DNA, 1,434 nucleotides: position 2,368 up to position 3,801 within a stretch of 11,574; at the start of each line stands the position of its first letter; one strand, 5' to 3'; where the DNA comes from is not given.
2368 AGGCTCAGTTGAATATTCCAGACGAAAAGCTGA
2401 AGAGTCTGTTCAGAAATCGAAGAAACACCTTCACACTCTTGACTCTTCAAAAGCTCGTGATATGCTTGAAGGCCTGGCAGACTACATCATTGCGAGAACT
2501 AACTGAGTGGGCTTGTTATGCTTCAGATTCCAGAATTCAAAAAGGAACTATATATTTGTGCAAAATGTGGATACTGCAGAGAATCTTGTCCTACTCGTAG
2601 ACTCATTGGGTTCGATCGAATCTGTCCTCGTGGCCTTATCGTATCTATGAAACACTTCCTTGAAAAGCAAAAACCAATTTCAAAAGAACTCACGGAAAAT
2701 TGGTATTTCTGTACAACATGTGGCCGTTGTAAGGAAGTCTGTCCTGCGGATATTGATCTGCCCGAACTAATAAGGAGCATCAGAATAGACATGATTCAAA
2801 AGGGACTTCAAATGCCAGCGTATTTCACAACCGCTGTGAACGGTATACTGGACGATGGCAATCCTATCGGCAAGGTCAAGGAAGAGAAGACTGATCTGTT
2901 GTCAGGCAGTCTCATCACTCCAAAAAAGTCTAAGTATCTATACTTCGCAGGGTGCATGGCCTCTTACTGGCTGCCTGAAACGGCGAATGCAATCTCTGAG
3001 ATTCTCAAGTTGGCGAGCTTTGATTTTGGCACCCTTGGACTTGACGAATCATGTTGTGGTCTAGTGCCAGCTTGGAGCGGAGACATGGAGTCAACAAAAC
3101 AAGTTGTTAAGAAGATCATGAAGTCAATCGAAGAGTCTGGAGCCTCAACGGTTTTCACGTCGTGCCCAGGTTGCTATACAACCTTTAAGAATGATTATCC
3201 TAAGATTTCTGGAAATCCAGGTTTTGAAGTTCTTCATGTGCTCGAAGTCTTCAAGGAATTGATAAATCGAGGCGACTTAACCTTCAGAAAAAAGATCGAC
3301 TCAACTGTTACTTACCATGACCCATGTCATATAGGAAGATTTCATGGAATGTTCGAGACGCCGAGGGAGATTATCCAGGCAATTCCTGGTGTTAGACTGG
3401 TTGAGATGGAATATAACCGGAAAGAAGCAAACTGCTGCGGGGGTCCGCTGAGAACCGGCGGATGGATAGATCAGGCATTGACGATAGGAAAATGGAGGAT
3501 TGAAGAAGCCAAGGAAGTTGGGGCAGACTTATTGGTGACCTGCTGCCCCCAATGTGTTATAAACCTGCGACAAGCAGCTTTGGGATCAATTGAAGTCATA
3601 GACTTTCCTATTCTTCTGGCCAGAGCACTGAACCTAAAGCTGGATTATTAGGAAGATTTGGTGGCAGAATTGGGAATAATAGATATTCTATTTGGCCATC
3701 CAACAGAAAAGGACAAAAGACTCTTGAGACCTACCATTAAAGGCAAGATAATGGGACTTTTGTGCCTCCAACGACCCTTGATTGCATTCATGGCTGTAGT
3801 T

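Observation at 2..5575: Candidate undescribed archaeal operon coupling a GlcDEF-like flavin/Fe-S oxidoreductase with synthesis and trafficking of a prenylated membrane cofactor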

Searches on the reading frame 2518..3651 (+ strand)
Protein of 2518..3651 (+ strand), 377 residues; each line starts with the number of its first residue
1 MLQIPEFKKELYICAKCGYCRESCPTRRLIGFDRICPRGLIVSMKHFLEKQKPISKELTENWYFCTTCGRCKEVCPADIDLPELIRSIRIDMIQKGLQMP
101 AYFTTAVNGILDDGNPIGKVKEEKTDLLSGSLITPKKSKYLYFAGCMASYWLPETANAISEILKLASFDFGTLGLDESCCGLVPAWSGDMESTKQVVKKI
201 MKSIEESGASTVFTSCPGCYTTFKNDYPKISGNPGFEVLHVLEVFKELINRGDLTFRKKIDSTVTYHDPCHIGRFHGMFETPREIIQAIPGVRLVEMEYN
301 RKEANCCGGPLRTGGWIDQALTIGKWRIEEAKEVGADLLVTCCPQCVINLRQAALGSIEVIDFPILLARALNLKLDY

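Call 4: search_protein_families(library=pfam, proteins=[window:2518-3651:+], max_evalue=0.01)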
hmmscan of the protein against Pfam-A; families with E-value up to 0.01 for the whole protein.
window:2518-3651:+ (377 aa): 11 families
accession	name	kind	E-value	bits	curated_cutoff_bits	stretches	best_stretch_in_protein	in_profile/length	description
PF02754.22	CCG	-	2.3e-35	121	20.6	2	264-351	1-85/85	Cysteine-rich domain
PF13183.11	Fer4_8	-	5.5e-11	43.3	27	1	11-79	2-68/68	4Fe-4S dicluster domain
PF13534.11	Fer4_17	-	6.2e-08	33.5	22.2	1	14-80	2-61/61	4Fe-4S dicluster domain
PF13237.11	Fer4_10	-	6.4e-06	26.4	25.5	1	12-76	7-53/53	4Fe-4S dicluster domain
PF13484.11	Fer4_16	-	6.8e-06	27.2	30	1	14-77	2-65/66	4Fe-4S double cluster binding domain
PF12838.12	Fer4_7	-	0.00013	22.8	27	1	14-79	2-52/52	4Fe-4S dicluster domain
PF13187.11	Fer4_9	-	0.00031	21.1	27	1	14-78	2-50/52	4Fe-4S dicluster domain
PF12797.12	Fer4_2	-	0.00038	20.7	24.5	0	63-77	8-22/22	4Fe-4S binding domain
PF17179.9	Fer4_22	-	0.00057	21.1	27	0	47-79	65-95/95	4Fe-4S dicluster domain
PF00037.32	Fer4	-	0.0028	17.8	21.1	1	63-78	6-21/24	4Fe-4S binding domain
PF14691.11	Fer4_20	-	0.0056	16.9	25.8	0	51-98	9-59/113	Dihydroprymidine dehydrogenase domain II, 4Fe-4S cluster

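Call 5: search_protein_families(library=ncbifam, proteins=[window:2518-3651:+], max_evalue=0.01)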
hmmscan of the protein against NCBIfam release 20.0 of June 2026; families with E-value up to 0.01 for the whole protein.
window:2518-3651:+ (377 aa): 34 families (the best 25 are shown)
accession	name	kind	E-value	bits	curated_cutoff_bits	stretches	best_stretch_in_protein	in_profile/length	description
NF004898.0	PRK06259.1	equivalog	3.2e-56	191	385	1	9-353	131-466/488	fumarate reductase (CoM/CoB) subunit TfrB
NF045670.1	quin_L_LdhH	equivalog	8.5e-45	153.2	800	2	136-351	465-686/706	L-lactate dehydrogenase (quinone) large subunit LdhH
NF045663.1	diclust_near_Sec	equivalog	4e-37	127.7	530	1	65-346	355-614/759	pyridine nucleotide-disulfide oxidoreductase/dicluster-binding protein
NF008369.0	PRK11168.1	equivalog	1.6e-32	112.9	278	2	98-355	141-385/401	anaerobic glycerol-3-phosphate dehydrogenase subunit C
NF045724.1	ferredox_TmcB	equivalog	2.7e-21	75.7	735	2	187-348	235-402/430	electron transfer complex ferredoxin TmcB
NF045711.1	sulf_resp_HmcF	equivalog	3.7e-21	75.5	750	2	185-351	251-426/457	sulfate respiration complex iron-sulfur protein HmcF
TIGR03379.1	glycerol3P_GlpC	equivalog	8.9e-19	67.5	279.9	1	138-371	162-396/397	anaerobic glycerol-3-phosphate dehydrogenase subunit GlpC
NF008434.0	PRK11274.1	equivalog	4e-18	65.5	333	2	11-95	22-104/409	glycolate oxidase subunit GlcF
NF045796.1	DsrK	equivalog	7.5e-18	64.4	400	2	234-349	295-412/453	sulfate reduction electron transfer complex DsrMKJOP subunit DsrK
TIGR00273.1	TIGR00273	equivalog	3.5e-13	49.2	444.8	1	6-98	288-378/432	LutB/LldF family L-lactate oxidation iron-sulfur protein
TIGR03290.1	CoB_CoM_SS_C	equivalog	6.3e-11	42.4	160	1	13-114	3-96/144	CoB--CoM heterodisulfide reductase subunit C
TIGR03288.1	CoB_CoM_SS_B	equivalog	5.6e-08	32.4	345.15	1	278-351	165-238/290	CoB--CoM heterodisulfide reductase subunit B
TIGR00384.1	dhsB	subfamily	1.4e-07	31.2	88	1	8-88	136-221/222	succinate dehydrogenase and fumarate reductase iron-sulfur protein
NF004616.0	PRK05950.1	subfamily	4.4e-07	29.3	228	1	9-95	144-236/238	succinate dehydrogenase iron-sulfur subunit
NF009226.0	PRK12576.1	equivalog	6e-07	29.1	344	1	5-127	144-274/317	succinate dehydrogenase/fumarate reductase iron-sulfur subunit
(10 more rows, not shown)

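Call 31: search_solved_structures(query=window:2518-3651:+, max_evalue=0.001)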
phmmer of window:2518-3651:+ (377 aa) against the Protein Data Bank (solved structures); distinct sequences matched with E-value up to 0.001: 12.
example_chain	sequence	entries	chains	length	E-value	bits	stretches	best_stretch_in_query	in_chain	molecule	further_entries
9ojn_A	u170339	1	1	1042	1.5e-31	113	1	61-351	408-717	Iron-sulfur-binding reductase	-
5odc_C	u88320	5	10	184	2.3e-08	36.7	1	10-115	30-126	Heterodisulfide reductase, subunit C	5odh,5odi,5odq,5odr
9sfi_E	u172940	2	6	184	7.6e-08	34.9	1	10-117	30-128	H(2)/formate:CoB-CoM heterodisulfide,ferredoxin reductase subunit C2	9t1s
9sfi_C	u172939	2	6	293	1.1e-06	31.2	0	277-352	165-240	H(2)/formate:CoB-CoM heterodisulfide,ferredoxin reductase subunit B2 | Heterodisulfide reductase subunit B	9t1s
8rvv_C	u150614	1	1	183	2.9e-06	29.7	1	11-106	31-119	H(2):CoB-CoM heterodisulfide,ferredoxin reductase subunit C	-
8rvu_c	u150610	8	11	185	3e-06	29.7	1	11-106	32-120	H(2):CoB-CoM heterodisulfide,ferredoxin reductase subunit C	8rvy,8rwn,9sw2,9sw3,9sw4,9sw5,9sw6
8rvv_B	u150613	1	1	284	1.7e-05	27.2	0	258-359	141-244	H(2):CoB-CoM heterodisulfide,ferredoxin reductase subunit B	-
8rvu_b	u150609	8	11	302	2.2e-05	26.9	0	258-359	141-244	H(2):CoB-CoM heterodisulfide,ferredoxin reductase subunit B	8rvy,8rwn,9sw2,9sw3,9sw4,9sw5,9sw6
7bkb_C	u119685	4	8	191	0.00034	22.9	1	13-116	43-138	CoB--CoM heterodisulfide reductase subunit C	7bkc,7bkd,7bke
9sw6_H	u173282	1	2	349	0.00047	22.5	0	14-79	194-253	Tungsten formylmethanofuran dehydrogenase, subunit F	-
5t5i_F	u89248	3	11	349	0.00055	22.2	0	13-79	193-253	Tungsten formylmethanofuran dehydrogenase subunit fwdF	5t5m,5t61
5odc_B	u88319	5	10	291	0.00062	22.1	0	277-353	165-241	Heterodisulfide reductase, subunit B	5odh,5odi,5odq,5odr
